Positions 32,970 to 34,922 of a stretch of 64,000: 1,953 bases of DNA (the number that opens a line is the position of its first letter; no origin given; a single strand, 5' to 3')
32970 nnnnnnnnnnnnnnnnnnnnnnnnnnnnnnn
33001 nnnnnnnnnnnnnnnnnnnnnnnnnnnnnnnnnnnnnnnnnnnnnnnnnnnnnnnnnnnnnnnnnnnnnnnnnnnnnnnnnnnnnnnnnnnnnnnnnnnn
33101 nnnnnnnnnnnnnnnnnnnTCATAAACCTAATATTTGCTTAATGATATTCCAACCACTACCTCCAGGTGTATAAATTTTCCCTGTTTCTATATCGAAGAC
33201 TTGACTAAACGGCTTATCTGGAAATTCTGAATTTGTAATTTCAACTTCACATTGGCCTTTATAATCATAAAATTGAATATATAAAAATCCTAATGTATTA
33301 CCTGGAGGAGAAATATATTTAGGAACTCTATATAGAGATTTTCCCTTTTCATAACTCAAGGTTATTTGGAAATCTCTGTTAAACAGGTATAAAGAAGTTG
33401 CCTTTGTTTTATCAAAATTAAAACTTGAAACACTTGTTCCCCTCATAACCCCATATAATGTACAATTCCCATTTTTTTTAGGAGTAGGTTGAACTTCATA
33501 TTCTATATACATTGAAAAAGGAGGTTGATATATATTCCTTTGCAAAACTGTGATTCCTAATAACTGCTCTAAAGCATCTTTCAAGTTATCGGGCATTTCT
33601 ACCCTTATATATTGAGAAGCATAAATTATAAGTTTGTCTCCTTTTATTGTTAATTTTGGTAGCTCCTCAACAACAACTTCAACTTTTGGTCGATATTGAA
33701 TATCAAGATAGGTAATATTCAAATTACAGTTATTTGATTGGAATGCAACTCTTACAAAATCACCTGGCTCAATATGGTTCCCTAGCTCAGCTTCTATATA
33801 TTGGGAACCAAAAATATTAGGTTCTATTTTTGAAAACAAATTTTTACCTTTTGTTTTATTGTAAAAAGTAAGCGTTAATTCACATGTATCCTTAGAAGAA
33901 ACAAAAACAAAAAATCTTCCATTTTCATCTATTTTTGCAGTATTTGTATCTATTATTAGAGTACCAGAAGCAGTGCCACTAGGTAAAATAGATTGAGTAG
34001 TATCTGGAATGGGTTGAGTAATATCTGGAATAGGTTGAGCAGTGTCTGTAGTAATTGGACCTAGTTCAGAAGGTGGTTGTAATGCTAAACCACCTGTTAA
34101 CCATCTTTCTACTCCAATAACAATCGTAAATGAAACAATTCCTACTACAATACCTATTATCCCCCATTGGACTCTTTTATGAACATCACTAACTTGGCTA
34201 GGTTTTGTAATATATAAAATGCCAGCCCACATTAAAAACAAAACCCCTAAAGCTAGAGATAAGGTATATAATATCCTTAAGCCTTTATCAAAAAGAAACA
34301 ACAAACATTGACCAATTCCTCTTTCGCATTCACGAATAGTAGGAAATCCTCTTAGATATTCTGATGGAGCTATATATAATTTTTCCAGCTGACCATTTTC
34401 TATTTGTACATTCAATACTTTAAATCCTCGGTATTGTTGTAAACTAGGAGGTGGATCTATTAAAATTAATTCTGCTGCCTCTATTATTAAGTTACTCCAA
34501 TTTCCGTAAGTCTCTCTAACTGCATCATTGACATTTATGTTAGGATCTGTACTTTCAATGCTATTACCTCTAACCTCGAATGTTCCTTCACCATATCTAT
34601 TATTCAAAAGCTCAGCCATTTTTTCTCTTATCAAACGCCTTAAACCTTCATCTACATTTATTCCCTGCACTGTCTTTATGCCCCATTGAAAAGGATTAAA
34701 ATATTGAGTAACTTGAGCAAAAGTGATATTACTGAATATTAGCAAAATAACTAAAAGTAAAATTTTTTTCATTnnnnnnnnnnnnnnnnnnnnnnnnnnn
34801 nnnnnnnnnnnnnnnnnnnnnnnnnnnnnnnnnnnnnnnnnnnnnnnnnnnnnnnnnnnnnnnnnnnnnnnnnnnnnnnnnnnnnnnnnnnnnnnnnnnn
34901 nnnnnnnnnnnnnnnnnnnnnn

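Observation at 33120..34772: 550-aa secreted protein with embedded pilin-like hairpin and QPIPD(I/T)TQ tandem repeat, a candidate tip or adhesin subunit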

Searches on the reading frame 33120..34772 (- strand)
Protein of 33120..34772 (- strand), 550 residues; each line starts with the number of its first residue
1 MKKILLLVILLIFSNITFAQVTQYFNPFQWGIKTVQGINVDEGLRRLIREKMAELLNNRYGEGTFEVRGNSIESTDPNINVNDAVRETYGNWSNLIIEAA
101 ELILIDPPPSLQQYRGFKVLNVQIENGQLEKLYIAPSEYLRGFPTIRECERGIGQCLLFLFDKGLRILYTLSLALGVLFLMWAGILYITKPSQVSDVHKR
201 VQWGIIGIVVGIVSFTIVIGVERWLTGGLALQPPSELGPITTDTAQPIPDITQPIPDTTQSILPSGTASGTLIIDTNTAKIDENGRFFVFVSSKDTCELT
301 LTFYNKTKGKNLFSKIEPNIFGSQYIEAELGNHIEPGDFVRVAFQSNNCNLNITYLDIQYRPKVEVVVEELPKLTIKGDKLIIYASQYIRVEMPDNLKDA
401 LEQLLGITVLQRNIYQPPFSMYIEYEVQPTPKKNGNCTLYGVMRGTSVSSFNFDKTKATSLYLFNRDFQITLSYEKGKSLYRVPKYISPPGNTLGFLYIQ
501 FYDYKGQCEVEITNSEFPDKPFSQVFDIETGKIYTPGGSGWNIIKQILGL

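Call 3: search_protein_families(library=pfam, proteins=[window:33120-34772:-], max_evalue=1)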
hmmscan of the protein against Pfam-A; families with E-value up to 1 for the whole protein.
window:33120-34772:- (550 aa): 1 family
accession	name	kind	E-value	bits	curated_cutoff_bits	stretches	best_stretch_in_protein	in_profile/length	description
PF18895.5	T4SS_pilin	-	0.0012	19.3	26.6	1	169-218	17-68/71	Type IV secretion system pilin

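Call 11: find_homologous_proteins(query=window:33120-34772:-, max_evalue=0.001)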
Query window:33120-34772:- (550 aa): 14 proteins with E <= 0.001 among 8000 candidates.
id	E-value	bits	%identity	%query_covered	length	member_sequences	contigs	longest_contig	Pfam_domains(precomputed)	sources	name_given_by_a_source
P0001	0.0e+0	1250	100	100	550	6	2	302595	-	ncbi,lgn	-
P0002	6.7e-145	502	48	96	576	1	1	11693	-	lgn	-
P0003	3.2e-143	496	46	96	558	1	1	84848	-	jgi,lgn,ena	jgi:hypothetical protein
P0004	4.6e-143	496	46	96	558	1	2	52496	-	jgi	-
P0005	1.6e-141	491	45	48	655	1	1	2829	-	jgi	jgi:hypothetical protein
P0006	2.0e-141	491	47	93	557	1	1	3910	-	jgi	jgi:hypothetical protein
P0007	3.1e-139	483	45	96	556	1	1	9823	-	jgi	jgi:hypothetical protein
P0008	6.3e-139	482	44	53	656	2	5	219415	-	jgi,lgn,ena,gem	-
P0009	1.4e-138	481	45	96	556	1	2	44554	-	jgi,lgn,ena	-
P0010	2.9e-138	480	44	48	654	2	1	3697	-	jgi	jgi:hypothetical protein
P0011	1.2e-132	462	44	51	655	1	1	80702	-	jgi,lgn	jgi:hypothetical protein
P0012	1.3e-132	461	44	48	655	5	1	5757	-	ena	-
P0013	5.8e-116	406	52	39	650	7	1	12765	-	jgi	-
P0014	2.7e-82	295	43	51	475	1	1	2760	-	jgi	-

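Call 14: find_encoding_contigs(protein=P0008, flank=10000, max_places=2)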
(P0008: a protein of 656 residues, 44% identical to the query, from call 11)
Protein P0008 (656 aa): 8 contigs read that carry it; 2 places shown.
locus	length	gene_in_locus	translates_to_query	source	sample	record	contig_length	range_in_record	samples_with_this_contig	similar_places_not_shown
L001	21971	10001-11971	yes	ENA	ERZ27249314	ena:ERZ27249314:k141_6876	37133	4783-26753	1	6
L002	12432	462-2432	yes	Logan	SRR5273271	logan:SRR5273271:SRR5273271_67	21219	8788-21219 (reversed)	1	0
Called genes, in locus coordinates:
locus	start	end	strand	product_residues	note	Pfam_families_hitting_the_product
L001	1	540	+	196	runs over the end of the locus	PF01351:RNase_HII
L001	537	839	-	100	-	-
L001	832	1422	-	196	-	PF00889:EF_TS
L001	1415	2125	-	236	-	PF00318:Ribosomal_S2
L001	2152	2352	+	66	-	PF01197:Ribosomal_L31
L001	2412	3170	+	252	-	PF03462:PCRF, PF00472:RF-1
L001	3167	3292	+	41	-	-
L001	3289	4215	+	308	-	PF01134:GIDA (faint), PF01266:DAO (faint), PF03486:HI0933_like (faint), PF07992:Pyr_redox_2, PF13738:Pyr_redox_3, PF00070:Pyr_redox (weak)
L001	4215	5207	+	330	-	-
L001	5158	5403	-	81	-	-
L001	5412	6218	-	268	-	PF00950:ABC-3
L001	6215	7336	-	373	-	PF00162:PGK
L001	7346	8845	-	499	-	PF13541:ChlI, PF20030:bpMoxR (faint), PF00158:Sigma54_activat (weak), PF00493:MCM (weak), PF01078:Mg_chelatase, PF00004:AAA (faint), PF07728:AAA_5, PF13335:Mg_chelatase_C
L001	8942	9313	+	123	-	PF18895:T4SS_pilin (weak)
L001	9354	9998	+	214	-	PF18895:T4SS_pilin (faint)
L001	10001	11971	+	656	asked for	-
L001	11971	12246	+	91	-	-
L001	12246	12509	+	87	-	-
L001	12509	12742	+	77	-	-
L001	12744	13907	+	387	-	PF00266:Aminotran_5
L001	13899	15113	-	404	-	PF08245:Mur_ligase_M, PF02875:Mur_ligase_C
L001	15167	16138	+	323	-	-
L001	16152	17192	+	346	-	PF00814:TsaD, PF22521:HypF_C_2 (weak)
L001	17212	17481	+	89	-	PF01649:Ribosomal_S20p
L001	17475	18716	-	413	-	-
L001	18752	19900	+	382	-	PF08529:NusA_N, PF00575:S1 (weak), PF13184:KH_NusA_1st, PF26594:KH_NusA_2nd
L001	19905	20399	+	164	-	PF00719:Pyrophosphatase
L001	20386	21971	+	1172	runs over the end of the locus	PF00133:tRNA-synt_1, PF09334:tRNA-synt_1g, PF00300:His_Phos_1, PF00133:tRNA-synt_1, PF09334:tRNA-synt_1g, PF08264:Anticodon_1, PF19302:DUF5915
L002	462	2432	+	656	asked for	-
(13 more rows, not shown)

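Call 15: find_related_loci(query=A1, collection=genome_contigs, flank=10000)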
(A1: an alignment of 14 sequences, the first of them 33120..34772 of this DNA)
Query A1 (550 aa) in genome_contigs; peptide patterns used: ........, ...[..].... (x = any residue, [..] = any of these).
36 stretches matched a pattern; 3 encode a relative of the query (tblastn E <= 1e-3); 3 distinct loci.
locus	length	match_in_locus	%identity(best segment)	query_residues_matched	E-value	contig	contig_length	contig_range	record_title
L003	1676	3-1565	52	44-550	4e-174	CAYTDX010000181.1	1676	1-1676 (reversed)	MAG TPA_asm: uncultured Caldimicrobium sp. isolate binchicken_co71_66 genome assembly, contig: NODE_27464_length_1676_co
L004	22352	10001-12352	53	18-550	3e-69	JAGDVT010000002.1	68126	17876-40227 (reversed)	MAG: Candidatus Paceibacter sp. isolate KUB_Bin06 NODE_73_length_68126_cov_6.646340, whole genome shotgun sequence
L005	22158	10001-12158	52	17-550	4e-67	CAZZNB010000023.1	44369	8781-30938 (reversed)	MAG TPA_asm: uncultured Candidatus Saccharibacteria bacterium isolate binchicken_co25_111 genome assembly, contig: k141_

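Call 25: predict_structure(alignment_id=A1)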
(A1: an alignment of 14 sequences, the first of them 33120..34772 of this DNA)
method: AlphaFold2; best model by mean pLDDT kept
length: 550 residues; sequences in the alignment: 14
mean_pLDDT: 63.9   pTM: 0.33
mean pLDDT of the five models: 63.9, 62.6, 62.2, 61.6, 56.7
residues with pLDDT >= 90: 32; 70-90: 218; 50-70: 142; < 50: 158
segments of 3 or more residues with pLDDT < 50: 17-34, 138-158, 219-267, 364-368, 387-395, 397-417, 450-459, 515-520, 535-550
pLDDT, mean of each block of 10 residues (from residue 1): 64 51 37 61 88 86 84 87 83 85 79 72 81 62 37 46 56 64 63 59 64 54 34 28 27 27 41 87 88 87 89 86 87 84 89 89 50 71 50 43 38 46 74 80 66 39 71 79 68 66 78 49 59 45 36
secondary structure, 60 per line:
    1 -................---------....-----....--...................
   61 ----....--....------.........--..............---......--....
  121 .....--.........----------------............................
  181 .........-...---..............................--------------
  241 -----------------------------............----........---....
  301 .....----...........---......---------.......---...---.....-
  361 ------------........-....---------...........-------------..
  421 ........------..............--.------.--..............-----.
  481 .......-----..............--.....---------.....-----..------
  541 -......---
elements in order: H2-17 H27-30 E36-39 H42-60 E65-68 E71-74 H81-89 H92-105 H109-114 E117-125 E128-136 H153-189 H197-226 E270-281 E286-293 E297-305 E310-320 E324-329 E339-345 E349-351 E355-359 E373-377 E382-385 H395-405 E419-428 E435-448 E461-474 E480-487 E493-506 E509-513 E523-527 H542-547

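Call 39: list_cluster_members(proteins=[P0001])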
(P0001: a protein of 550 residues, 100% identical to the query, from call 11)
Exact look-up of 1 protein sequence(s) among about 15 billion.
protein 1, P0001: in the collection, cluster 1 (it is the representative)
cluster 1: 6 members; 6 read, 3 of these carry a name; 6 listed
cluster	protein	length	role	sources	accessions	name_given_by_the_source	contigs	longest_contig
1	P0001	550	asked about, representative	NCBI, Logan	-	-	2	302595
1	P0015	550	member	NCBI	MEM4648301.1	MAG: hypothetical protein QXO12_03280 [Candidatus Pacearchaeota archaeon]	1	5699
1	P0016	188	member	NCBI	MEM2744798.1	MAG: hypothetical protein QXX97_06880, partial [Nitrososphaerota archaeon]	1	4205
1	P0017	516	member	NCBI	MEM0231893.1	MAG: hypothetical protein QXG78_02125 [Candidatus Methanomethyliaceae archaeon]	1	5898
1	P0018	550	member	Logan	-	-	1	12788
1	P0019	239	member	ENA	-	-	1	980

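Call 46: search_protein_representatives(alignment_id=A1)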
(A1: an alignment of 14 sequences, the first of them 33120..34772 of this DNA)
Query: 14 sequences, 597 profile positions. Proteins with E-value up to 0.001 (for the whole library): 130; up to 1e-10: 53; up to 1e-30: 21. The best 130 are listed.
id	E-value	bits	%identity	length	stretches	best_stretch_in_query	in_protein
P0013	2.0e-281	951.3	-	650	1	1-597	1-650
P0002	6.4e-244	827.5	-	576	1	1-597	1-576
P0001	5.7e-240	814.4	-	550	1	3-597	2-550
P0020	4.1e-137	474.7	-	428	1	226-597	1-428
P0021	7.0e-97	341.8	-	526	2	1-260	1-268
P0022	2.3e-91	323.6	-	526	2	1-257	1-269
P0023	2.1e-59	218.0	-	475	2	116-244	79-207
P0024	1.3e-55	205.6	-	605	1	124-558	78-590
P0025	2.4e-45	171.6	-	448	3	158-232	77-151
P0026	2.2e-44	168.5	-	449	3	142-254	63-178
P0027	1.5e-43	165.7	-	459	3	158-277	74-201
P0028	7.9e-43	163.3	-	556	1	158-567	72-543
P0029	2.7e-41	158.3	-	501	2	151-521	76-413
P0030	8.3e-39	150.0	-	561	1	157-555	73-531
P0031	4.1e-37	144.5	-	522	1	150-555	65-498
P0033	5.4e-36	140.8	-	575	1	151-500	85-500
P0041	1.6e-28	116.1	-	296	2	161-224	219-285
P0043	6.5e-26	107.5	-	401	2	142-228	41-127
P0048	3.5e-24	101.7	-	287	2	149-239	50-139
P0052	1.5e-22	96.4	-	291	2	149-231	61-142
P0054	4.0e-20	88.4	-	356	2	156-249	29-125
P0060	6.7e-17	77.7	-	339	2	160-223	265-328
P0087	1.8e-06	43.2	-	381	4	147-226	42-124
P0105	6.5e-05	38.1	-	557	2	165-294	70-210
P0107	8.2e-05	37.8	-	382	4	174-232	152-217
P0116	1.8e-04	36.6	-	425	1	159-295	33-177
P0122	2.7e-04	36.1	-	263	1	176-245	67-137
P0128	3.6e-04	35.7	-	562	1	171-312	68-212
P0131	4.4e-04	35.4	-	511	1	151-299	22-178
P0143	7.8e-04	34.6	-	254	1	176-238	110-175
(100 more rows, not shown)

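Call 49: search_protein_families(library=pfam, proteins=[P0021, P0024, P0028, P0030, P0033, P0128, P0116, P0131, P0105, P0013], max_evalue=0.01)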
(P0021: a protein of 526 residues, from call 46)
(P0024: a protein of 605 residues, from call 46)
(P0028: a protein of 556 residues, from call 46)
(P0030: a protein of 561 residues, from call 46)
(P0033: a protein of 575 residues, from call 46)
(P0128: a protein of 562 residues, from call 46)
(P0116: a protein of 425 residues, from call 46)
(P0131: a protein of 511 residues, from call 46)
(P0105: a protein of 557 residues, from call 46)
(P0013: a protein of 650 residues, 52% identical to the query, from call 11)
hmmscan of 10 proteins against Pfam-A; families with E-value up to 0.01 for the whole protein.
P0021 (526 aa): 1 family
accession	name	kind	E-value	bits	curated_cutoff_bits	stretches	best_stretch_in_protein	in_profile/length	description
PF18895.5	T4SS_pilin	-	0.0023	18.4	26.6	1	178-232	15-71/71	Type IV secretion system pilin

P0024 (605 aa): 3 families
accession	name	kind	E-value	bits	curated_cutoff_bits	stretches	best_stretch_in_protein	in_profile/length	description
PF18895.5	T4SS_pilin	-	0.0011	19.4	26.6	1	124-177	13-68/71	Type IV secretion system pilin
PF04956.18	TrbC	-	0.0018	18.9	27.9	1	120-179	41-97/98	TrbC/VIRB2 pilin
PF07172.16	GRP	-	0.0029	18.7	30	1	145-236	29-89/90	Glycine rich protein family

P0028 (556 aa): 2 families
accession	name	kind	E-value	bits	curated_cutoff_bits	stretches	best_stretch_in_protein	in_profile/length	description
PF18895.5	T4SS_pilin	-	0.00011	22.6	26.6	1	81-140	10-71/71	Type IV secretion system pilin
PF06146.17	PsiE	-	0.0031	18.1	23.9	1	80-158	2-79/122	Phosphate-starvation-inducible E family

P0030 (561 aa): 0 families

P0033 (575 aa): 1 family
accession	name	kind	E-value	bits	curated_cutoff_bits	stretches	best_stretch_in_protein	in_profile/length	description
PF18895.5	T4SS_pilin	-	0.00054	20.4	26.6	1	106-159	14-69/71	Type IV secretion system pilin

P0128 (562 aa): 8 families
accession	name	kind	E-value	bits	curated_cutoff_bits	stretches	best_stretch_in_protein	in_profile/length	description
PF02368.24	Big_2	-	2.1e-25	88.9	22.8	2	242-310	1-68/79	Bacterial Ig-like domain (group 2)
PF18895.5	T4SS_pilin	-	3e-09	37.3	26.6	1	74-126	20-71/71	Type IV secretion system pilin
PF21461.3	HL_N-beta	-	8.7e-08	32.3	27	1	193-236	14-56/57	Hyaluronate lyase, N-terminal beta-sheet domain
PF10503.15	Esterase_PHB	-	2.8e-05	23.9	23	1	367-487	5-135/219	Esterase PHB depolymerase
PF22359.2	Big-like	-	0.00043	20.9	27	0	192-224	2-34/48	Bacterial Ig-like domain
PF23486.1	Ig_TMEM132_5th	-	0.00062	20.3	28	0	280-317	89-126/137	TMEM132 fifth domain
PF13629.12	T2SS-T3SS_pil_N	-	0.0024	18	23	0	210-229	43-62/72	Pilus formation protein N terminal region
PF13273.12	DUF4064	-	0.0089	16.7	32.1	0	11-88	13-80/102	Protein of unknown function (DUF4064)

P0116 (425 aa): 3 families
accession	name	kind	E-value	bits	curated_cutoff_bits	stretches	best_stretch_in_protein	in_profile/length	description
PF18895.5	T4SS_pilin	-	8.1e-08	32.7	26.6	1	40-103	12-71/71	Type IV secretion system pilin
PF13529.12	Peptidase_C39_2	-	4.7e-07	30.9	24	1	269-377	13-129/143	Peptidase_C39 like family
PF04956.18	TrbC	-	1e-05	26.1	27.9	1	8-102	15-97/98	TrbC/VIRB2 pilin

P0131 (511 aa): 3 families
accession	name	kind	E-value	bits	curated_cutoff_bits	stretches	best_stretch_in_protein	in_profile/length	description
PF18895.5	T4SS_pilin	-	3.5e-12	46.7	26.6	1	31-98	3-69/71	Type IV secretion system pilin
PF07385.18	Lyx_isomer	-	0.0052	16.4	20.8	0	141-184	127-169/222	D-lyxose isomerase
PF04956.18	TrbC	-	0.0064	17.1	27.9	0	28-98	34-96/98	TrbC/VIRB2 pilin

P0105 (557 aa): 1 family
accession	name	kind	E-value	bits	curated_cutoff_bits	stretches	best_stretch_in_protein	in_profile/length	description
PF18895.5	T4SS_pilin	-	6.3e-08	33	26.6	1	83-134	21-71/71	Type IV secretion system pilin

P0013 (650 aa): 0 families

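Call 50: find_encoding_contigs(protein=P0028, flank=10000, max_places=2)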
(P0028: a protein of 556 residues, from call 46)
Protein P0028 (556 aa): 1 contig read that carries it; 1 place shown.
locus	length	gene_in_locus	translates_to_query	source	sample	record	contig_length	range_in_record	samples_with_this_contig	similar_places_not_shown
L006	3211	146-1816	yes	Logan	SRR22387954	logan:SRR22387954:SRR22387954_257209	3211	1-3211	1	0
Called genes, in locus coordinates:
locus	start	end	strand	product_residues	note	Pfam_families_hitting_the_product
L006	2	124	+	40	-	?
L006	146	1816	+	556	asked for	-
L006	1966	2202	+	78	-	-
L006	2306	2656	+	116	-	PF21748:UPF0150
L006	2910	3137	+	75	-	-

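Call 51: find_encoding_contigs(protein=P0021, flank=10000, max_places=2)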
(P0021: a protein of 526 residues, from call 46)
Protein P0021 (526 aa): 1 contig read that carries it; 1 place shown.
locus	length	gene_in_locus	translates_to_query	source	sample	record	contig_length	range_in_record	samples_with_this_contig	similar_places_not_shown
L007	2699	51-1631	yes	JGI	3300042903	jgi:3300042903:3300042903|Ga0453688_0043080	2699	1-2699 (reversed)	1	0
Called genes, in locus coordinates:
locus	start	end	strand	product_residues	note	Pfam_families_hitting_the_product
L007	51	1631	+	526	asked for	-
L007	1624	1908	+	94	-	-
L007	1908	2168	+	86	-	-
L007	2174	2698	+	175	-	?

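Call 52: find_encoding_contigs(protein=P0030, flank=10000, max_places=1)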
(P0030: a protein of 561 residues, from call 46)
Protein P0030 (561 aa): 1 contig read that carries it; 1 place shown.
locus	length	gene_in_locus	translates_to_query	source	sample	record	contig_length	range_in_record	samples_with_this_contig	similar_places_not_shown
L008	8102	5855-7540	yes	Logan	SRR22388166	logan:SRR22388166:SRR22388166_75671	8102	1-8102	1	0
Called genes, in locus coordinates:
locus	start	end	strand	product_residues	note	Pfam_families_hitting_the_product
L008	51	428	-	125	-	PF00011:HSP20, PF17886:ArsA_HSP20 (weak)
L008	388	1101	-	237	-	PF13367:PrsW-protease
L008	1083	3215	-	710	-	PF00133:tRNA-synt_1, PF01406:tRNA-synt_1e (faint), PF09334:tRNA-synt_1g (weak), PF13603:tRNA-synt_1_2 (weak), PF09334:tRNA-synt_1g (weak), PF08264:Anticodon_1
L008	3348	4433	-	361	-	PF00814:TsaD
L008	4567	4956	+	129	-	PF18895:T4SS_pilin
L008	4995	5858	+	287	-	-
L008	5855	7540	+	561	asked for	-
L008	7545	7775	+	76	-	-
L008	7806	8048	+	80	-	PF18895:T4SS_pilin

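Call 53: find_encoding_contigs(protein=P0024, flank=10000, max_places=1)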
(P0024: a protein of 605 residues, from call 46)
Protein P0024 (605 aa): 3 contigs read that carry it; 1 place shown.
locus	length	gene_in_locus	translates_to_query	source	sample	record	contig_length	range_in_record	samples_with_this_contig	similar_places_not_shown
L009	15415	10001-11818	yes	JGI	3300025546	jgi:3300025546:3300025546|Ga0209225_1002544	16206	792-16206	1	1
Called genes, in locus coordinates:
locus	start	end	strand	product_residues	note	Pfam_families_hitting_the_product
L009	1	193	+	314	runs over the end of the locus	PF03741:TerC, PF04332:DUF475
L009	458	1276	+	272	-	PF01026:TatD_DNase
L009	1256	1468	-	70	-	-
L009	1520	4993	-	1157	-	-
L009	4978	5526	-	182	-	-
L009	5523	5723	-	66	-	-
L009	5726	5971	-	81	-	-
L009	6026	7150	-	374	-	PF00162:PGK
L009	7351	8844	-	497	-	PF00004:AAA (faint), PF13541:ChlI, PF00158:Sigma54_activat (faint), PF00493:MCM (faint), PF01078:Mg_chelatase, PF07728:AAA_5, PF13335:Mg_chelatase_C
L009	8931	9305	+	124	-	PF18895:T4SS_pilin (weak)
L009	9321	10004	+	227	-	PF18895:T4SS_pilin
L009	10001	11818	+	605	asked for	-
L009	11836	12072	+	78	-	PF18895:T4SS_pilin (weak)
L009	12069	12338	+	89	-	-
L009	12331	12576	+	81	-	-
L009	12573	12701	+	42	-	-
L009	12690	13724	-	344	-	PF02543:Carbam_trans_N (faint), PF00814:TsaD, PF22521:HypF_C_2 (weak)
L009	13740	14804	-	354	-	-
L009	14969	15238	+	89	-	-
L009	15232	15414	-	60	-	?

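Call 54: find_encoding_contigs(protein=P0033, flank=10000, max_places=1)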
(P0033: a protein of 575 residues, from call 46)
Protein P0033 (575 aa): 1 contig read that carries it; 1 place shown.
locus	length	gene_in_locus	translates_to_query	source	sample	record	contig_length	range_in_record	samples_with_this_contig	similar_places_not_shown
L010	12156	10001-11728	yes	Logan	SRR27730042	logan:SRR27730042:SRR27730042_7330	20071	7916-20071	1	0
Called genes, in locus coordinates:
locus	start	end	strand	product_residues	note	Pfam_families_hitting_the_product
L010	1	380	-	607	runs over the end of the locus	PF00004:AAA, PF17862:AAA_lid_3, PF01434:Peptidase_M41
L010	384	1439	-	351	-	PF00575:S1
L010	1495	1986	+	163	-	-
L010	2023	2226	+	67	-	-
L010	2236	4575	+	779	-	PF00521:DNA_topoisoIV, PF03989:DNA_gyraseA_C (faint)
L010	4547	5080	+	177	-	PF01135:PCMT, PF05148:Methyltransf_8 (weak), PF13489:Methyltransf_23, PF01209:Ubie_methyltran, PF13847:Methyltransf_31, PF08241:Methyltransf_11, PF08242:Methyltransf_12, PF13649:Methyltransf_25, +4 more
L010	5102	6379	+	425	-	-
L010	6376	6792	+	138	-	PF18895:T4SS_pilin (weak)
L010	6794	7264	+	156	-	PF18895:T4SS_pilin (weak)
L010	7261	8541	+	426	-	PF18895:T4SS_pilin (faint)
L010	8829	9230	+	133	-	PF18895:T4SS_pilin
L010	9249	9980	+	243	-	PF18895:T4SS_pilin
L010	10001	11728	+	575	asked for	-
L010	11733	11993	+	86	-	PF04956:TrbC (weak)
